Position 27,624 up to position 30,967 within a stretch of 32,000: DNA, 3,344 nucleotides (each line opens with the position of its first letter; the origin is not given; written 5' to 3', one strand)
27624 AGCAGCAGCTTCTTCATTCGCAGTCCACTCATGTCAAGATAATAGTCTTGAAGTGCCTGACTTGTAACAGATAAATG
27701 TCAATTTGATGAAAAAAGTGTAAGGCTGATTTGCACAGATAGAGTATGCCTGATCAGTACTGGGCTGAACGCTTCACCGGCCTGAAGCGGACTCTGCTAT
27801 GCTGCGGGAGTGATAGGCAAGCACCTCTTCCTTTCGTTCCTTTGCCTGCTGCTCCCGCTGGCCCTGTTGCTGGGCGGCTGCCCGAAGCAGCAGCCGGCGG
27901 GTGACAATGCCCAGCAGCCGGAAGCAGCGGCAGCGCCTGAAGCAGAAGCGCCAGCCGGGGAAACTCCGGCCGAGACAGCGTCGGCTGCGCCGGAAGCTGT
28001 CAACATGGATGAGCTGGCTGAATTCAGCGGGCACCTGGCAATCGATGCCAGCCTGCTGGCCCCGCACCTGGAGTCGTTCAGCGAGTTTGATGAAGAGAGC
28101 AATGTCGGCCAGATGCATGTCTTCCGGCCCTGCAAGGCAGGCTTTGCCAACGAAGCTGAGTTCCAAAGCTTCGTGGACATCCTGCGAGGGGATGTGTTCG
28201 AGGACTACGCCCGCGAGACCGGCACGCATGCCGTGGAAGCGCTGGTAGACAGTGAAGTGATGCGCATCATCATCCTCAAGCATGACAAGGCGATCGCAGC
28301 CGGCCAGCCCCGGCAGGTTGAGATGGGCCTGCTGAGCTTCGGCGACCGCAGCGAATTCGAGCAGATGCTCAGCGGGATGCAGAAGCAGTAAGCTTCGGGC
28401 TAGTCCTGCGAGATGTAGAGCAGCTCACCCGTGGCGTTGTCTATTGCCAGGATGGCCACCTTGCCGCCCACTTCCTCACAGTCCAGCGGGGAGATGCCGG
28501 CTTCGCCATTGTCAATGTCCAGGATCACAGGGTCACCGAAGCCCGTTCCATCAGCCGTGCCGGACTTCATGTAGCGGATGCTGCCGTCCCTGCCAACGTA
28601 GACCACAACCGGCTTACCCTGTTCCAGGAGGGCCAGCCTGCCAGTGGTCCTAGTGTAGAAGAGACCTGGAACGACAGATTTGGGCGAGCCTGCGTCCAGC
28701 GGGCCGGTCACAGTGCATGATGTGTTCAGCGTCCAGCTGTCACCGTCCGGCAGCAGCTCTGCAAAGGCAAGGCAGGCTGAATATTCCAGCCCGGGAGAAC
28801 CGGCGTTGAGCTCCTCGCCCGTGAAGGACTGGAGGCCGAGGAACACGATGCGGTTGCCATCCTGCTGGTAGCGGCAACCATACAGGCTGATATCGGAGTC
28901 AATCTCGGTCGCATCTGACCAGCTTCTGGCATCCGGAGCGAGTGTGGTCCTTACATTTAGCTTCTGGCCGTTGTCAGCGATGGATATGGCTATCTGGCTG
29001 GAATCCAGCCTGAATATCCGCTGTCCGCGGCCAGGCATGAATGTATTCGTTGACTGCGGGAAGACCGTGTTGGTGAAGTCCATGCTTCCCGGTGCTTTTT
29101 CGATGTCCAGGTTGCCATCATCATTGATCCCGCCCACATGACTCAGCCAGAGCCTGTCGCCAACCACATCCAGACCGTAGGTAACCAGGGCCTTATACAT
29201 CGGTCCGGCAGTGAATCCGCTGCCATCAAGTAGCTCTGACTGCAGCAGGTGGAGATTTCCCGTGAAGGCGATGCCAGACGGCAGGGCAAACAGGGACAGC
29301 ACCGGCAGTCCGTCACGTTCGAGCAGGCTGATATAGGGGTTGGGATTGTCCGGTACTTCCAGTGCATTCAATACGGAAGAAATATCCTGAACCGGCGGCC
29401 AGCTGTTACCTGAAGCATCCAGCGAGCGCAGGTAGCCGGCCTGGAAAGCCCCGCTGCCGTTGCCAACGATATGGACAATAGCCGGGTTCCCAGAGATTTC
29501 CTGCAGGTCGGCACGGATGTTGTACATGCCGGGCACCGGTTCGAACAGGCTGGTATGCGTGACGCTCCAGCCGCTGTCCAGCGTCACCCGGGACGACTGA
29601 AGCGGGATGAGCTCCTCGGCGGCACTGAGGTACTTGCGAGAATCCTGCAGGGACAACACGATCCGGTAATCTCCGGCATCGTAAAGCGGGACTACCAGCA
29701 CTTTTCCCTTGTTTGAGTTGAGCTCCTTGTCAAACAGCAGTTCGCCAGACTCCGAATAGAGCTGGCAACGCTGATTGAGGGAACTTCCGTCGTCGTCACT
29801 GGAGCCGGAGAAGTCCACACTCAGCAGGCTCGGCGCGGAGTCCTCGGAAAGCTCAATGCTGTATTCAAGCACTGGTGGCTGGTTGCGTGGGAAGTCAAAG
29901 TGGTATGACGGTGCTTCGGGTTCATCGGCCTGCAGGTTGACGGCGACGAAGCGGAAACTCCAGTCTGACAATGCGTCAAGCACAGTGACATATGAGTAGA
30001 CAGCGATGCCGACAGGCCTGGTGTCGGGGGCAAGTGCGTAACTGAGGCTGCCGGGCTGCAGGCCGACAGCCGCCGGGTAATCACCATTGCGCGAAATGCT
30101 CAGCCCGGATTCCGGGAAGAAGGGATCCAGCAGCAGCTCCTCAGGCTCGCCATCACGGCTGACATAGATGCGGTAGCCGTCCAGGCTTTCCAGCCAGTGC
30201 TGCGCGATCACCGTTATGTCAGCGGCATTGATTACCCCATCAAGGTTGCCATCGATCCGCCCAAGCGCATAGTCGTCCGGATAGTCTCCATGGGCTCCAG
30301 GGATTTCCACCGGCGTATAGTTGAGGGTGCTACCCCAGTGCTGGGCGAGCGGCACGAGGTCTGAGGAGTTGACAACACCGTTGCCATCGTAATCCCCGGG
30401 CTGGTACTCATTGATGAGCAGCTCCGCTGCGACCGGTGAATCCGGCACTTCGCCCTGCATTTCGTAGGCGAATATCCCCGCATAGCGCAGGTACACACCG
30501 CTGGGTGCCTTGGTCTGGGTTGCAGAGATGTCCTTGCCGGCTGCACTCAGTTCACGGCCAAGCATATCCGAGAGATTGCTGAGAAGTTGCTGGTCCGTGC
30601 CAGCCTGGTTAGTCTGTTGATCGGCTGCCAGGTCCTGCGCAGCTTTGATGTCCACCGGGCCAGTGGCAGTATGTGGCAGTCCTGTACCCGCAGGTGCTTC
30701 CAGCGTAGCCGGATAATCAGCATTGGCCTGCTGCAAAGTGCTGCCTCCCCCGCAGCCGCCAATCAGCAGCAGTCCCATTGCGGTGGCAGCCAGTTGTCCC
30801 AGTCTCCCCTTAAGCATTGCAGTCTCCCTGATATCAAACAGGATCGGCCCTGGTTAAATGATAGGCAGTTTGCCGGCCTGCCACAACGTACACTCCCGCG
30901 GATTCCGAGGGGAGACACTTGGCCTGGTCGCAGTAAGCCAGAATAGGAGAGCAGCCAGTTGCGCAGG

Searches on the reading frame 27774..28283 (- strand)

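Call 61: search_protein_families(library=pfam, proteins=[window:27774-28283:-], max_evalue=1)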
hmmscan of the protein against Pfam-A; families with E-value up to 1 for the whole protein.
window:27774-28283:- (169 aa): 1 family
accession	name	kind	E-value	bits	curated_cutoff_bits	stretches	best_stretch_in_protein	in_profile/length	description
PF17090.10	Ytca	-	0.21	12.6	28.8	1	103-135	6-35/62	YtcA family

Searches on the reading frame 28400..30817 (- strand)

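Call 13: search_protein_families(library=pfam, proteins=[window:28400-30817:-], max_evalue=0.01)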
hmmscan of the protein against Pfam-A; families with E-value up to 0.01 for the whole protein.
window:28400-30817:- (805 aa): 1 family
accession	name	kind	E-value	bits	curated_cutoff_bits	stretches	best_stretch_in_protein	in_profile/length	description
PF00404.24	Dockerin_1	-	3.4e-06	27.6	22.9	1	140-206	1-54/57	Dockerin type I domain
